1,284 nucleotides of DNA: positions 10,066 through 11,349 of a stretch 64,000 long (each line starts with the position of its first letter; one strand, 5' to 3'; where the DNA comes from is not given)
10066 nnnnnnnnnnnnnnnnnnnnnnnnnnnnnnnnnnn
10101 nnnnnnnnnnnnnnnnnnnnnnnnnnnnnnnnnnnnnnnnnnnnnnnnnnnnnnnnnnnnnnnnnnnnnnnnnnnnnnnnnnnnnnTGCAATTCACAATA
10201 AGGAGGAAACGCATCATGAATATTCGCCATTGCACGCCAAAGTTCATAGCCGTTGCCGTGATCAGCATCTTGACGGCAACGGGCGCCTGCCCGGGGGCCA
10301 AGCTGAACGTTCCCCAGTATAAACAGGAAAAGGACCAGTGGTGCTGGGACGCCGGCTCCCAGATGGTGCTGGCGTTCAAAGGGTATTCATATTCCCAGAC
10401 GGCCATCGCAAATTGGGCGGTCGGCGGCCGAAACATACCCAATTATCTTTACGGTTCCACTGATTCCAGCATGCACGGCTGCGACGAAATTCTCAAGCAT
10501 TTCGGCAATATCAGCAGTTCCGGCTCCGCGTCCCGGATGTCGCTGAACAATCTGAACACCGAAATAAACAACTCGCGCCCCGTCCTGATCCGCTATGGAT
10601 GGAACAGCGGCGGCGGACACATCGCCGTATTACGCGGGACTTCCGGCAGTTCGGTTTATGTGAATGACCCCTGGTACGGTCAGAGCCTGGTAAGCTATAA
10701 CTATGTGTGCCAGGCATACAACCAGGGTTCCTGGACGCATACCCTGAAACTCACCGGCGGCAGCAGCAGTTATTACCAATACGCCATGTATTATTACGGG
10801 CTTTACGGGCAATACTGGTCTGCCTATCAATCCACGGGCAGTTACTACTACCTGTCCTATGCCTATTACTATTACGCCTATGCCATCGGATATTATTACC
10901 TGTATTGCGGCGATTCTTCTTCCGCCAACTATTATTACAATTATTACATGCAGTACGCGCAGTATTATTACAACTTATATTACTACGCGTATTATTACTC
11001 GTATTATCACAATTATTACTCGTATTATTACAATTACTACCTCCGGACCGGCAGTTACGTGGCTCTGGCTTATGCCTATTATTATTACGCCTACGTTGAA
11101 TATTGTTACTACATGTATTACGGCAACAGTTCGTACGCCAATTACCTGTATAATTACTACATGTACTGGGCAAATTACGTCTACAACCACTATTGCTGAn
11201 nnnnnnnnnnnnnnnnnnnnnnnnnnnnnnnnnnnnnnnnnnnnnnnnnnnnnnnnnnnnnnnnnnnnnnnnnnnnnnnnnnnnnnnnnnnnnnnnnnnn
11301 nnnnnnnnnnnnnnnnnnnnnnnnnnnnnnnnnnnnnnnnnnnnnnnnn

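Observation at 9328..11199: Promoter-equipped two-gene cassette: secreted protein plus a C39-like peptidase lipoprotein with an extreme tyrosine-rich tandem-repeat tail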

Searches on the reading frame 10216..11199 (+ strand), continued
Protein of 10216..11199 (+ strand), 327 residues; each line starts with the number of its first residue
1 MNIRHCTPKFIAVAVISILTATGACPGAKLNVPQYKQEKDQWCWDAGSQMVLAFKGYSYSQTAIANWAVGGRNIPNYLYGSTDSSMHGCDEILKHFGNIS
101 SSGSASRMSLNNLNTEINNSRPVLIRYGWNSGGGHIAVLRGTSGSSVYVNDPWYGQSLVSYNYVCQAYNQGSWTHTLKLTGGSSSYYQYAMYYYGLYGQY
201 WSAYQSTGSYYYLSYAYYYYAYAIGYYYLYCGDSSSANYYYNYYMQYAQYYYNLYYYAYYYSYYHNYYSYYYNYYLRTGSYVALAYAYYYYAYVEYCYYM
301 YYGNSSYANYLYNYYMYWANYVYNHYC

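Call 28: fold_search(model_id=the predicted structure, library=pdb)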
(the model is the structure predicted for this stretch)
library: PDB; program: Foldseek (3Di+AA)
matches with E <= 10: 124; with E <= 0.001: 19
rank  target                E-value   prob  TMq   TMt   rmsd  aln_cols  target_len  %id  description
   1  8vp5_B                2.7e-05  1.00  0.32  0.16  13.2       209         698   15  Cryo-EM structure of the ABC transporter PCAT1 bound with ADP and Substrate (released 2024-10-30)
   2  7n87_MODEL_1_A        5.8e-05  1.00  0.35  0.71   3.0       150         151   18  Solution NMR structure of peptidase domain from Clostridium thermocellum PCAT1 (released 2021-12-29)
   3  9azl_A                6.1e-05  1.00  0.33  0.16  18.5       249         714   12  Cryo-EM structure of the ABC transporter PCAT1 bound with MgADP class1 (released 2024-10-30)
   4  8oig_A                1.0e-04  1.00  0.38  0.67   5.1       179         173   14  Crystal Structure of Staphopain C from Staphylococcus aureus (released 2023-06-21)
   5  8vp5_A                1.1e-04  1.00  0.33  0.16  12.7       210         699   14  Cryo-EM structure of the ABC transporter PCAT1 bound with ADP and Substrate (released 2024-10-30)
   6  8vp9_B                1.2e-04  1.00  0.36  0.18  13.5       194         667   12  Cryo-EM structure of the cysteine-free ABC transporter PCAT1 bound with ADP and Substrate (released 2024-10-30)
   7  6mpz_A                1.2e-04  1.00  0.33  0.71   4.1       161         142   18  Crystal structure of a double glycine motif protease from AMS/PCAT transporter in complex with the leader peptide (released 2019-02-06)
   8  1cv8                  1.5e-04  1.00  0.37  0.65   5.2       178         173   15  STAPHOPAIN, CYSTEINE PROTEINASE FROM STAPHYLOCOCCUS AUREUS V8 (released 1998-10-14)
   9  6mpz_B                1.8e-04  1.00  0.32  0.71   4.1       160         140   18  Crystal structure of a double glycine motif protease from AMS/PCAT transporter in complex with the leader peptide (released 2019-02-06)
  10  7t54_A                1.9e-04  1.00  0.30  0.15  18.6       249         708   13  Cryo-EM structure of ATP-bound PCAT1 in the outward-facing conformation (released 2022-02-02)
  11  1y4h_A                2.3e-04  1.00  0.36  0.65   5.0       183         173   12  Wild type staphopain-staphostatin complex (released 2005-01-18)
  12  6v9z_A                2.3e-04  1.00  0.33  0.16  13.2       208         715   12  Cryo-EM structure of PCAT1 bound to its CtA peptide substrate (released 2020-01-22)
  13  6mpz_D                2.4e-04  1.00  0.32  0.70   4.2       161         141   19  Crystal structure of a double glycine motif protease from AMS/PCAT transporter in complex with the leader peptide (released 2019-02-06)
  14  8vp6_A                2.4e-04  1.00  0.33  0.18  19.5       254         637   13  Cryo-EM structure of the ABC transporter PCAT1 bound with Mg_class_2 (released 2024-10-30)
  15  7t55_A                3.4e-04  1.00  0.32  0.16  13.5       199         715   12  Cryo-EM structure of PCAT1 in the inward-facing wide conformation under ATP turnover condition (released 2022-02-02)
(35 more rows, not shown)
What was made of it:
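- Foldseek agrees (call 28).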

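Call 54: search_protein_families(library=pfam, proteins=[L021:3875-6274:+, L025:3899-4903:+, L026:1285-2676:+, L028:3968-5161:+, L034:3962-6022:+, L038:3962-8551:+, L064:1443-4373:+, L072:3705-5504:+, L055:3983-5329:+, L024:3884-4945:+], max_evalue=0.001)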
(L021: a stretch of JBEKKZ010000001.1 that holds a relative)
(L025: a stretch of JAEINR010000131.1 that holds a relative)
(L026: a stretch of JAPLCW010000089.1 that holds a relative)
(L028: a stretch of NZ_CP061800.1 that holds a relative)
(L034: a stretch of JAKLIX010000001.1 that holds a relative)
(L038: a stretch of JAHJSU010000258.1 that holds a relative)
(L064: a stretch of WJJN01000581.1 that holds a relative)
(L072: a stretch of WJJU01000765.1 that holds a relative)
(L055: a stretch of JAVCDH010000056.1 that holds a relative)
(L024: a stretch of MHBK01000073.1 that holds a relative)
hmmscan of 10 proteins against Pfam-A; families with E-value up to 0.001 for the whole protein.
L021:3875-6274:+ (800 aa): 4 families
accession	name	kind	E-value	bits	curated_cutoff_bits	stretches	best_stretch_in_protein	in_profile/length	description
PF13540.12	RCC1_2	-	4.8e-53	176.1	22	5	590-619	1-30/30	Regulator of chromosome condensation (RCC1) repeat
PF25390.1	WD40_RLD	-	1.6e-40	140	150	1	474-717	31-361/363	RCC1-like domain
PF00415.24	RCC1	-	3.2e-07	31.2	21.7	0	706-720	36-50/50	Regulator of chromosome condensation (RCC1) repeat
PF12385.14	Peptidase_C70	-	1.7e-06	28.5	19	1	46-184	5-127/141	Papain-like cysteine protease AvrRpt2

L025:3899-4903:+ (335 aa): 4 families
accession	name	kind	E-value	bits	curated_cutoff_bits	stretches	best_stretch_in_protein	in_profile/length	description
PF12385.14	Peptidase_C70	-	8.5e-08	32.7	19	1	39-163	9-132/141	Papain-like cysteine protease AvrRpt2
PF13529.12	Peptidase_C39_2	-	1.5e-06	29.3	24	1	36-158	2-142/143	Peptidase_C39 like family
PF19190.6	BACON_2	-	4.3e-06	27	25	1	191-268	2-81/94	Viral BACON domain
PF03412.21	Peptidase_C39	-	6.5e-05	23.2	22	1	128-179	77-122/133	Peptidase C39 family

L026:1285-2676:+ (464 aa): 2 families
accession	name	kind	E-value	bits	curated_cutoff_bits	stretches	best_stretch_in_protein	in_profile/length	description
PF13529.12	Peptidase_C39_2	-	1.5e-09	39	24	1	51-176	1-143/143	Peptidase_C39 like family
PF12385.14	Peptidase_C70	-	1.1e-07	32.3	19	1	50-180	4-128/141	Papain-like cysteine protease AvrRpt2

L028:3968-5161:+ (398 aa): 2 families
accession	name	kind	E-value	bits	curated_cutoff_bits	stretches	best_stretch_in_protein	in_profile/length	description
PF13529.12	Peptidase_C39_2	-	5.7e-11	43.6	24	1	33-157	1-143/143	Peptidase_C39 like family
PF12385.14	Peptidase_C70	-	6.7e-10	39.5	19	1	33-161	5-128/141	Papain-like cysteine protease AvrRpt2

L034:3962-6022:+ (687 aa): 5 families
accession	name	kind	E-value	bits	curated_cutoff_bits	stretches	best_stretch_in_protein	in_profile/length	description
PF13529.12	Peptidase_C39_2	-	1.1e-09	39.4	24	1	39-169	4-143/143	Peptidase_C39 like family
PF18962.6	Por_Secre_tail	-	5.5e-07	30.2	27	1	610-683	2-73/75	Secretion system C-terminal sorting domain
PF12385.14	Peptidase_C70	-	3e-05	24.4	19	1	40-172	11-127/141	Papain-like cysteine protease AvrRpt2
PF00801.26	PKD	-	6.7e-05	23.3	23.5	1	522-592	3-80/80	PKD domain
PF13004.13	BACON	-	0.00036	20.9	25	1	373-430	3-61/61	Putative binding domain, N-terminal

L038:3962-8551:+ (1530 aa): 11 families
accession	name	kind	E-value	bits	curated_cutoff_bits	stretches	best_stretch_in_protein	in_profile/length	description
PF00041.27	fn3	-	1.6e-12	47.8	25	1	1110-1191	10-80/84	Fibronectin type III domain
PF19190.6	BACON_2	-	4e-09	36.7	25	1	209-301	2-91/94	Viral BACON domain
PF25788.1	Ig_Rha78A_N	-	6.2e-08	33.3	27.4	0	1111-1196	15-98/105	Rha78A-like, N-terminal immunoglobulin domain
PF12385.14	Peptidase_C70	-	8.8e-06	26.1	19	1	43-177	4-127/141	Papain-like cysteine protease AvrRpt2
PF13529.12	Peptidase_C39_2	-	2.8e-05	25.2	24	1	45-174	2-143/143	Peptidase_C39 like family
PF24327.1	DUF7497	-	9.9e-05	22.6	27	0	473-512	45-84/100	Domain of unknown function (DUF7497)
PF18962.6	Por_Secre_tail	-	0.0001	22.9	27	0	1440-1486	2-44/75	Secretion system C-terminal sorting domain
PF00801.26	PKD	-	0.00029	21.2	23.5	1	547-610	19-74/80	PKD domain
PF18911.6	PKD_4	-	0.00048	20.6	27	1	532-618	7-84/85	PKD domain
PF13585.12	CHU_C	-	0.00069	20.1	27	0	1453-1524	19-79/86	CHU_C Type IX secretion signal domain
PF13860.13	FlgD_ig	-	0.00082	19.8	27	1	1452-1518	12-75/79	FlgD Ig-like domain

L064:1443-4373:+ (977 aa): 6 families
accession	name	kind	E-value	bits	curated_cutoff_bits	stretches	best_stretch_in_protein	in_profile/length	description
PF00092.34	VWA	-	2.6e-17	64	23.8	1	208-371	3-171/174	von Willebrand factor type A domain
PF13519.12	VWA_2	-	3.7e-14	53.7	27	1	209-313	3-106/107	von Willebrand factor type A domain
PF13529.12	Peptidase_C39_2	-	4.5e-10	40.7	24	1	40-173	1-142/143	Peptidase_C39 like family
PF13768.12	VWA_3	-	1.1e-06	29.3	27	1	208-360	4-154/155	von Willebrand factor type A domain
PF23560.1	GBD_Hemicentin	-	0.00024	21.4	27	1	400-471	18-86/100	Hemicentin galactose-binding domain-like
PF12385.14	Peptidase_C70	-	0.00053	20.3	19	0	39-177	4-127/141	Papain-like cysteine protease AvrRpt2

L072:3705-5504:+ (600 aa): 3 families
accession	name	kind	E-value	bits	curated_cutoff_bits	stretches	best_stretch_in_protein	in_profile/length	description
PF14200.12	RicinB_lectin_2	-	5.8e-18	65.8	25.6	1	456-536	3-84/89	Ricin-type beta-trefoil lectin domain-like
PF12385.14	Peptidase_C70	-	2.9e-08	34.2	19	1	69-203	10-127/141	Papain-like cysteine protease AvrRpt2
PF22352.2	K319L-like_PKD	-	8e-06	26.2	27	1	239-320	1-82/84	K319L-like, PKD domain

L055:3983-5329:+ (449 aa): 4 families
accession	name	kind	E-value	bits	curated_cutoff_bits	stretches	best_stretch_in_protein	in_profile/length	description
PF13529.12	Peptidase_C39_2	-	2.3e-11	44.9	24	1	31-166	1-143/143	Peptidase_C39 like family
PF01839.29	FG-GAP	-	7.7e-10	38.9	22.1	1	207-234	5-30/37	FG-GAP repeat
PF12385.14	Peptidase_C70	-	5.8e-07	29.9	19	0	30-78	4-54/141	Papain-like cysteine protease AvrRpt2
PF13517.12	FG-GAP_3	-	2.1e-06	28.6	26.9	0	268-300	27-59/61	FG-GAP-like repeat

L024:3884-4945:+ (354 aa): 2 families
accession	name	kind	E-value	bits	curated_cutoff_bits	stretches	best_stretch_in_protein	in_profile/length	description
PF12385.14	Peptidase_C70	-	8.3e-07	29.4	19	1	72-201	6-127/141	Papain-like cysteine protease AvrRpt2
PF13529.12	Peptidase_C39_2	-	1e-06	29.8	24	1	71-198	1-143/143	Peptidase_C39 like family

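Call 63: search_protein_families(library=pfam, proteins=[P0061], max_evalue=10)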
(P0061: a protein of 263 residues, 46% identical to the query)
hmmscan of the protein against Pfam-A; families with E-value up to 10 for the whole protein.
P0061 (263 aa): 1 family
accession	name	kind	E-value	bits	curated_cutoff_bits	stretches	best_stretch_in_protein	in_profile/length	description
PF11424.13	DUF3195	-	3.8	8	25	0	67-78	16-27/67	Protein of unknown function (DUF3195) N-terminal domain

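Call 64: search_solved_structures(query=P0061, max_evalue=10, show_alignments=3)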
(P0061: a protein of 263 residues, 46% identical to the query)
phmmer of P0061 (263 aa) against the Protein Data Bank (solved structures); distinct sequences matched with E-value up to 10: 4.
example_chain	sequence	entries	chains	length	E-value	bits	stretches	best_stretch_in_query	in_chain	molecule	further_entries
4xz7_A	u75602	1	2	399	0.082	15.9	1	164-220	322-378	Putative uncharacterized protein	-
8jkz_A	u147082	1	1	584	2.3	11.1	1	74-139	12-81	Sir2 superfamily protein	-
8jl0_A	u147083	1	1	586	2.3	11.1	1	74-139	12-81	Sir2 superfamily protein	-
8in8_B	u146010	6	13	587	2.3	11.1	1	74-139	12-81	Sir2 superfamily protein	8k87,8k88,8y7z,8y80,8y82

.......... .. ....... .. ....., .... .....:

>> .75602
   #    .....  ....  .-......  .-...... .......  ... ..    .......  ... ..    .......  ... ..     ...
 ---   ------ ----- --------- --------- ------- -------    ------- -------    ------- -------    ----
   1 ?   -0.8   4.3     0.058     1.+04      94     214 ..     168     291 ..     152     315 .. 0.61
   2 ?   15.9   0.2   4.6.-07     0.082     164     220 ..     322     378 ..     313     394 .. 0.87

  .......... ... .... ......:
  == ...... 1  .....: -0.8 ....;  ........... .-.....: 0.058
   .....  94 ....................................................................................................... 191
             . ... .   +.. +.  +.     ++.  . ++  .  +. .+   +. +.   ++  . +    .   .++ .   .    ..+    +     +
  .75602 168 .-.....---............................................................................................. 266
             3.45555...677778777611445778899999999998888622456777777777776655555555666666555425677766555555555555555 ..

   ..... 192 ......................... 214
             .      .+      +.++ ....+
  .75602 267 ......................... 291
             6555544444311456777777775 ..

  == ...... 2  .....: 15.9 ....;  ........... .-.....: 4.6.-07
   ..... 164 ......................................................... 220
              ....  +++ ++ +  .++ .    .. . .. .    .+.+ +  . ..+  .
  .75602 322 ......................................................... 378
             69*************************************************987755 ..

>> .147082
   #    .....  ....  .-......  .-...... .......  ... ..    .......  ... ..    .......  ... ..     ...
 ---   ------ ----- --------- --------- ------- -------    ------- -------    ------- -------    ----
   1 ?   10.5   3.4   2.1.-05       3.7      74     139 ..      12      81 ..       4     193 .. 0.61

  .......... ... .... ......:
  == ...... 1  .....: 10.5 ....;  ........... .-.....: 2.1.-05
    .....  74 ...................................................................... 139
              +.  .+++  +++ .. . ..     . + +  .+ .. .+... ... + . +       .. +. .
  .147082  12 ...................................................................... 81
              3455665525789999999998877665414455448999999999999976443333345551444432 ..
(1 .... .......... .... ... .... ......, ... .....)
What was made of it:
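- Tried and rejected: Only chance-level hits (call 64).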

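Call 65: find_encoding_contigs(protein=P0061, flank=5000, max_places=3)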
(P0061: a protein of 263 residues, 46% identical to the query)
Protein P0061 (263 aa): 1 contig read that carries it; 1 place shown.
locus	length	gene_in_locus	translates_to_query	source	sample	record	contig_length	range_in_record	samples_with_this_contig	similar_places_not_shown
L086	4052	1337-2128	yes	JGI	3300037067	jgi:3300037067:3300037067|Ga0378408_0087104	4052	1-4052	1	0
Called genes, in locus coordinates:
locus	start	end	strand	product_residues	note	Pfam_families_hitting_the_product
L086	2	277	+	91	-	?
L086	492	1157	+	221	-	-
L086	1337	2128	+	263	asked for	-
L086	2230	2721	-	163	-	PF08269:dCache_2, PF17200:sCache_2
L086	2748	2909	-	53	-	-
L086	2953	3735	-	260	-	PF14023:Bestrophin-like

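Call 85: list_cluster_members(proteins=[window:10216-11196:+, window:9518-10183:+])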
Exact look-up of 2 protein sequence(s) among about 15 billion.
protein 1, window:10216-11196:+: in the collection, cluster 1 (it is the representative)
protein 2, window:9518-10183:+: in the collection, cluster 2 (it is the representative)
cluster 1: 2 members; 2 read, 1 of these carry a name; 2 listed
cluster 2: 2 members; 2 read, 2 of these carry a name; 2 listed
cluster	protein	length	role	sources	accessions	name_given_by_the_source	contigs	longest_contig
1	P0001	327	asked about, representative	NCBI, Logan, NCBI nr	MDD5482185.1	MAG: papain-like cysteine protease family protein [Kiritimatiellae bacterium] | papain-like cysteine protease family protein [Kiritimatiellia bacterium]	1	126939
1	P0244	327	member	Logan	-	-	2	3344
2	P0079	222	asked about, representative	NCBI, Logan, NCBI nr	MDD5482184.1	MAG: hypothetical protein PHP98_00830 [Kiritimatiellae bacterium] | hypothetical protein [Kiritimatiellia bacterium]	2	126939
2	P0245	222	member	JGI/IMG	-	hypothetical protein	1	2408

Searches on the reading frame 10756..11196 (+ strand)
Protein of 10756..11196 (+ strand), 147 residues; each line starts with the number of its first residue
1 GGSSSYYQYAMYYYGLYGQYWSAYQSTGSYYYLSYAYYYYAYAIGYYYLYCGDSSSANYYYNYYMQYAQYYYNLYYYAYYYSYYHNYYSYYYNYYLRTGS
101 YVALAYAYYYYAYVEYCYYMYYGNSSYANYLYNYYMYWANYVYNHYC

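Call 61: search_protein_representatives(alignment_id=A4)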
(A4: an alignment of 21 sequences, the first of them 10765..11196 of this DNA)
Query: 21 sequences, 141 profile positions. Proteins with E-value up to 0.001 (for the whole library): 10; up to 1e-10: 5; up to 1e-30: 1. The best 10 are listed.
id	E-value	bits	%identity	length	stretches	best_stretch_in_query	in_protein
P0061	8.4e-35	136.3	-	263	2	3-138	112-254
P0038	2.8e-18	82.8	-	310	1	2-140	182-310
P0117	4.2e-16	75.7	-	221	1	5-140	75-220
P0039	1.5e-12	64.3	-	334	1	3-140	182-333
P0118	2.5e-11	60.2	-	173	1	73-141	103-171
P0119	4.2e-07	46.6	-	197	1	2-140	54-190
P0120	1.7e-06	44.6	-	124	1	73-140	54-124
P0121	3.1e-06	43.7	-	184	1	2-140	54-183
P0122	2.3e-04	37.7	-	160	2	5-69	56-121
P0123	3.0e-04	37.3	-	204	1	34-139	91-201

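Call 63: search_protein_families(library=pfam, proteins=[P0117, P0119, P0120, P0121, P0122, P0123, window:10756-11196:+], max_evalue=10)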
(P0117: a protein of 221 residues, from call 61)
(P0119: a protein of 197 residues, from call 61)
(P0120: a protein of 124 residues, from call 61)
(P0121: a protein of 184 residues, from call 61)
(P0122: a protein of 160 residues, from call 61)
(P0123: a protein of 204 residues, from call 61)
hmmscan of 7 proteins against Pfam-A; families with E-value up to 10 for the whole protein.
P0117 (221 aa): 0 families

P0119 (197 aa): 0 families

P0120 (124 aa): 1 family
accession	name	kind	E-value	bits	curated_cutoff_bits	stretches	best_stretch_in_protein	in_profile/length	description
PF17609.7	HCMV_UL124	-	0.19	12.4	27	1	14-67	11-61/126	Family of unknown function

P0121 (184 aa): 0 families

P0122 (160 aa): 0 families

P0123 (204 aa): 2 families
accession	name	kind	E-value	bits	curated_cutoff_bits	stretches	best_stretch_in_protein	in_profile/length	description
PF25021.1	TEN_NHL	-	1.9e-06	27.5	27.1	1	38-78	130-170/357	Teneurin NHL domain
PF01436.27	NHL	-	2.1e-06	27.9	20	1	49-75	1-27/28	NHL repeat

window:10756-11196:+ (147 aa): 0 families

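Call 66: find_encoding_contigs(protein=P0117, flank=5000, max_places=3)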
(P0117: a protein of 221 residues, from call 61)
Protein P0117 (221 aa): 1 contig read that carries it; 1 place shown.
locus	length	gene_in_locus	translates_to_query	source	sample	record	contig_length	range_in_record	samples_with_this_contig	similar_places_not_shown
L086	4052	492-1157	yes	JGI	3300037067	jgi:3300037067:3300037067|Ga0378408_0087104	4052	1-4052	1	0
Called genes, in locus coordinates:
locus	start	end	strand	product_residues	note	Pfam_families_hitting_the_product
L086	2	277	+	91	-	?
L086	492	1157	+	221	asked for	-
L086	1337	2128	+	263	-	-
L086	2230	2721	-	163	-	PF08269:dCache_2, PF17200:sCache_2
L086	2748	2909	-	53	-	-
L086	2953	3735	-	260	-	PF14023:Bestrophin-like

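Call 68: find_encoding_contigs(protein=P0119, flank=5000, max_places=2)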
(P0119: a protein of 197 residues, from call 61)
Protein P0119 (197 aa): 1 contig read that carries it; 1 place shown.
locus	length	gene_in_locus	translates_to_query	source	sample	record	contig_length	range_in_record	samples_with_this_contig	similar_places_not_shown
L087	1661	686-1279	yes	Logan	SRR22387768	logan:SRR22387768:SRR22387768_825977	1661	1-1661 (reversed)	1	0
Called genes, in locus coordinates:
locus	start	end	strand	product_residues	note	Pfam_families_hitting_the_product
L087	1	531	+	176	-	?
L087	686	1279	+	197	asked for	-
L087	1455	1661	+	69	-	?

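Call 69: find_encoding_contigs(protein=P0121, flank=5000, max_places=2)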
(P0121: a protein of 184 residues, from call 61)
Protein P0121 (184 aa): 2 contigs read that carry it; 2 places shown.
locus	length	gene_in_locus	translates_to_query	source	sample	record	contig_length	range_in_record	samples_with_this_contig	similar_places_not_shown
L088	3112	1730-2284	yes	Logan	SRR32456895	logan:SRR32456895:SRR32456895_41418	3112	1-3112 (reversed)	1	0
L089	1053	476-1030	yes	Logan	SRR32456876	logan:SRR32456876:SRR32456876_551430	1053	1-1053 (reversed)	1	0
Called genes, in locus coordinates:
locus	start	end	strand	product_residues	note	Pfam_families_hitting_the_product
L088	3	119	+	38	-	?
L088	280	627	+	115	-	PF00248:Aldo_ket_red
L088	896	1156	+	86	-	-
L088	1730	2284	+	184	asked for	-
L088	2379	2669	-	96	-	PF00543:P-II (weak)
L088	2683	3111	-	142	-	?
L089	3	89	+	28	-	?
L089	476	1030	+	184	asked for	-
